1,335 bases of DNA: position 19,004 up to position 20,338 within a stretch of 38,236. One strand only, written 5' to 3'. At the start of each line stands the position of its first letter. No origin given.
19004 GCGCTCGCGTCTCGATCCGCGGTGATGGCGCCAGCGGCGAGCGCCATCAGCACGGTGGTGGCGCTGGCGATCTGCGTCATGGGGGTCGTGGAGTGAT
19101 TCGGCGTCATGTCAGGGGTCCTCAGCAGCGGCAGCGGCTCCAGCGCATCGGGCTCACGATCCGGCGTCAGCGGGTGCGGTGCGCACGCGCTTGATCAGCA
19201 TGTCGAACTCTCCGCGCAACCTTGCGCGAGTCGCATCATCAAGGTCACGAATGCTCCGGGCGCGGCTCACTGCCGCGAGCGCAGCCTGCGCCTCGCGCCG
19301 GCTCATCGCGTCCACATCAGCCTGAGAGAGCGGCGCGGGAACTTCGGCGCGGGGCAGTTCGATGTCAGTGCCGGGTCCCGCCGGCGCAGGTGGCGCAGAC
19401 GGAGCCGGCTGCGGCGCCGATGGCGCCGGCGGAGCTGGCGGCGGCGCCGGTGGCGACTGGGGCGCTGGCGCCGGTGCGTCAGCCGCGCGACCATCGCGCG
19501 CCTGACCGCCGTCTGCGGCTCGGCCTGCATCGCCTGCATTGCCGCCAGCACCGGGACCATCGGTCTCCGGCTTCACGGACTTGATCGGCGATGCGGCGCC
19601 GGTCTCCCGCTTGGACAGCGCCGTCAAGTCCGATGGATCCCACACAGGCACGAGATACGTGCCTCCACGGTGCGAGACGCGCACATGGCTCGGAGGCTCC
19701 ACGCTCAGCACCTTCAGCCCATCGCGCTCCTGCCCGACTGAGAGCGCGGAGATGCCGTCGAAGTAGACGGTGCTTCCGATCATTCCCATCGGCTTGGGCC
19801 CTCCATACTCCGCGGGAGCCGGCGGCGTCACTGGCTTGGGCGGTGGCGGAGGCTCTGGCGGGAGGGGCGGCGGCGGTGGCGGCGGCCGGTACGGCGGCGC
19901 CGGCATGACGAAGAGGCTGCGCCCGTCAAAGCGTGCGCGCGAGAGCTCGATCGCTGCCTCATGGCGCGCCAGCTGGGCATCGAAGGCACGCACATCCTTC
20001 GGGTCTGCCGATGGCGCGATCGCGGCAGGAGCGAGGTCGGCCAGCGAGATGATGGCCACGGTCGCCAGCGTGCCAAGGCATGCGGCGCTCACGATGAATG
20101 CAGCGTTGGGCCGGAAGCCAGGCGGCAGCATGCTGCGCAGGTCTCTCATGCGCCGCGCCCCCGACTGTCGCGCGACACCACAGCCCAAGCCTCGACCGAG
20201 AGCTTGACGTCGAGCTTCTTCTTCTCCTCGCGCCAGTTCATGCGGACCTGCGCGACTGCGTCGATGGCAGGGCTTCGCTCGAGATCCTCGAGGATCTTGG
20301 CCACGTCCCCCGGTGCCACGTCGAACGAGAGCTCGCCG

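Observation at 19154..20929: A 53-aa C-terminal module shared by the GspC-like and GspL-like proteins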

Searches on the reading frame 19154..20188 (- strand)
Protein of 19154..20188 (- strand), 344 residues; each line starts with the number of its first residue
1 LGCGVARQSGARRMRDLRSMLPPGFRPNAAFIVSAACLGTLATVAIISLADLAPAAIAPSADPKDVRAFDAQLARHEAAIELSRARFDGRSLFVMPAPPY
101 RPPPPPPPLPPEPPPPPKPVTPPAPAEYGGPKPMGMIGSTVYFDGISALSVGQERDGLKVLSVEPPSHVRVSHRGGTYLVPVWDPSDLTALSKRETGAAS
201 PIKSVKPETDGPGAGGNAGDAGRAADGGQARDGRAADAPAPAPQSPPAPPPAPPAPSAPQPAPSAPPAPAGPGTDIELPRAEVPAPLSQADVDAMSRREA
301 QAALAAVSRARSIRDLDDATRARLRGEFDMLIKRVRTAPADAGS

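Call 6: search_protein_families(library=pfam, proteins=[window:19154-20188:-], max_evalue=0.1)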
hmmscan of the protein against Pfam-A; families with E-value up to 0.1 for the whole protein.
window:19154-20188:- (344 aa): 0 families

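Call 10: search_protein_families(library=ncbifam, proteins=[window:19154-20188:-], max_evalue=0.1)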
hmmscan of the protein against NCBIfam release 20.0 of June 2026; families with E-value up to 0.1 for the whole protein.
window:19154-20188:- (344 aa): 0 families

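Call 61: search_solved_structures(query=A5, max_evalue=10, show_alignments=2)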
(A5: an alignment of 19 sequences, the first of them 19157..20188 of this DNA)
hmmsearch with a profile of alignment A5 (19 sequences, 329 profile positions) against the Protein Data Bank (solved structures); distinct sequences matched with E-value up to 10: 2.
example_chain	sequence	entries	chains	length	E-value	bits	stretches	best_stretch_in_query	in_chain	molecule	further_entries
6ywe_M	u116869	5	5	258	0.013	18.5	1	220-302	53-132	bL19m | Mitochondrial ribosomal protein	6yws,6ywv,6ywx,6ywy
6h7a_A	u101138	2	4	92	1.1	12.1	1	268-294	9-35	PABP1 domain J | Polyadenylate-binding protein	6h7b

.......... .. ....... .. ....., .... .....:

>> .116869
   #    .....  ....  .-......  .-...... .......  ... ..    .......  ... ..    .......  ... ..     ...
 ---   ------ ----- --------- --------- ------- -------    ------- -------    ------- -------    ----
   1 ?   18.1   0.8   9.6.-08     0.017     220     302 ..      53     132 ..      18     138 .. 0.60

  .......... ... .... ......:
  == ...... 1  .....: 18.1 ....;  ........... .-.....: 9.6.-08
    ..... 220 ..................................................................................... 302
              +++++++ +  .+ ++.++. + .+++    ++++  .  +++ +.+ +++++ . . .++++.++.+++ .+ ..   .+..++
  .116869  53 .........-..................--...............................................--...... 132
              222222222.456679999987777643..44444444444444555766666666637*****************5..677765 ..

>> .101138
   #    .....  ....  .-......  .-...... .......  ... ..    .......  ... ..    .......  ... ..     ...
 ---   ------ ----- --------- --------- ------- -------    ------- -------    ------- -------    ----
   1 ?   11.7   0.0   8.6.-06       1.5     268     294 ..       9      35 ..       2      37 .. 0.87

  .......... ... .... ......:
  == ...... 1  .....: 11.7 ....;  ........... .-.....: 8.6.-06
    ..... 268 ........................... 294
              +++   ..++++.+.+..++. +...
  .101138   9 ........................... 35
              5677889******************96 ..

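Call 65: search_protein_families(library=pfam, alignment_id=A5, max_evalue=1)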
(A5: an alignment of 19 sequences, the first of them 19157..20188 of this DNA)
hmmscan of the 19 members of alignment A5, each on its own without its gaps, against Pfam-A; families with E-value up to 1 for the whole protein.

A. member 1, window:19157-20188:- (344 aa): 0 families

B. families by the number of members that match (of 19 scanned): 4 families
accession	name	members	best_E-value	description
PF10025.14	DUF2267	1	0.016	Uncharacterized conserved protein (DUF2267)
PF22505.1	RNase_J_b_CASP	1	0.036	Ribonuclease J, beta-CASP domain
PF19167.5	DUF5849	1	0.047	Family of unknown function (DUF5849)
PF13134.11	DUF3948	1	0.28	Protein of unknown function (DUF3948)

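Call 73: predict_structure(alignment_id=A7)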
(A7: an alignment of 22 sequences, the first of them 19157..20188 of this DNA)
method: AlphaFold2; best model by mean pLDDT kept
length: 344 residues; sequences in the alignment: 22
mean_pLDDT: 74.6   pTM: 0.29
mean pLDDT of the five models: 74.6, 74.2, 73.8, 72.4, 72.4
residues with pLDDT >= 90: 114; 70-90: 98; 50-70: 66; < 50: 66
segments of 3 or more residues with pLDDT < 50: 1-7, 198-237, 263-278
pLDDT, mean of each block of 10 residues (from residue 1): 48 64 81 88 86 65 68 88 78 74 81 79 91 93 95 96 92 95 76 53 42 42 42 45 65 59 46 46 90 96 95 93 97 93 58
secondary structure, 60 per line:
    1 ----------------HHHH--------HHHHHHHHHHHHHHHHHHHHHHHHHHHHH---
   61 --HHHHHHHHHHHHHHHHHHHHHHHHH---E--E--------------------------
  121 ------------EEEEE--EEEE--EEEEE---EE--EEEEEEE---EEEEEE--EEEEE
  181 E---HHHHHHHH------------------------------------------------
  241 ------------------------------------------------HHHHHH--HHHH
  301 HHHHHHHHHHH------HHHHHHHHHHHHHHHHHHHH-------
elements in order: H17-20 H29-57 H63-87 E133-137 E140-143 E146-150 E158-164 E168-173 E176-181 H185-192 H289-294 H297-311 H318-337

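Call 76: fold_search(model_id=the predicted structure, library=pdb)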
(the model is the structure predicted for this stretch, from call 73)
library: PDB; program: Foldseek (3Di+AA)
matches with E <= 10: 156; with E <= 0.001: 0
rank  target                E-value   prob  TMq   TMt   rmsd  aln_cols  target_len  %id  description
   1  8zuy_A                5.8e-01  0.35  0.09  0.05  12.4        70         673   16  Structure of M695D-hPCC (released 2025-11-19)
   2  2jqq_MODEL_1_A        1.2e+00  0.38  0.11  0.23   8.2        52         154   17  Solution structure of Saccharomyces cerevisiae conserved oligomeric Golgi subunit 2 protein (Cog2p) (released 2007-06-19)
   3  8zux_A                1.6e+00  0.23  0.09  0.06   8.5        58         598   16  Structure of G668R-hPCC (released 2025-11-19)
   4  2dbk_MODEL_1_A        1.7e+00  0.08  0.08  0.27  13.1        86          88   24  Solution structures of the SH3 domain of human Crk-like protein (released 2006-12-19)
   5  4v47_AW               2.1e+00  0.75  0.13  0.68   3.8        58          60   12  Real space refined coordinates of the 30S and 50S subunits fitted into the low resolution cryo-EM map of the EF-G.GTP (released 2014-07-09)
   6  7ybu_A                2.1e+00  0.16  0.09  0.05  10.5        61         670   18  Human propionyl-coenzyme A carboxylase (released 2023-07-05)
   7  1x91                  2.2e+00  0.41  0.12  0.25   4.3        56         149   14  Crystal structure of mutant form A of a pectin methylesterase inhibitor from Arabidopsis (released 2004-12-28)
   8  9tqc_I                2.2e+00  0.08  0.08  0.05   8.0        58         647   14  L. pneumophila 3-methylcrotonyl-CoA carboxylase holoenzyme A3B6 (released 2026-02-18)
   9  8xl3_A                2.4e+00  0.12  0.09  0.05  12.3        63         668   16  Structure of human propionyl-CoA carboxylase at apo-state (PCC-Apo) (released 2024-10-30)
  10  8tkf_A                2.7e+00  0.54  0.12  0.02   4.8        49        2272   12  Human Type 3 IP3 Receptor - Activated State (+IP3/ATP/JD Ca2+) (released 2023-11-08)
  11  5v7q_Y                2.7e+00  0.20  0.11  0.43   4.8        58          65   12  Cryo-EM structure of the large ribosomal subunit from Mycobacterium tuberculosis bound with a potent linezolid analog (released 2017-09-20)
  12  1x90_A                2.9e+00  0.35  0.12  0.26   4.5        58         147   14  Crystal structure of mutant form B of a pectin methylesterase inhibitor from Arabidopsis (released 2004-12-28)
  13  5lq4_B                3.2e+00  0.11  0.08  0.06   6.6        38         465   16  The Structure of ThcOx, the First Oxidase Protein from the Cyanobactin Pathways (released 2016-11-09)
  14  5cho_A                3.9e+00  0.06  0.05  0.10   7.5        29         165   24  Crystal Structure of BorF, the Flavin Reductase Component of a Bacterial Two-Component Tryptophan Halogenase (released 2016-06-29)
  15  1x8z_A                4.1e+00  0.16  0.11  0.23   5.0        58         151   14  Crystal structure of a pectin methylesterase inhibitor from Arabidopsis thaliana (released 2004-12-28)
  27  9p6i_A                5.3e+00  0.33  0.12  0.22   6.0        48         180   14  Crystal Structure of the Histidine Kinase VC2136 from Vibrio cholerae serotype O1 (released 2025-08-20)
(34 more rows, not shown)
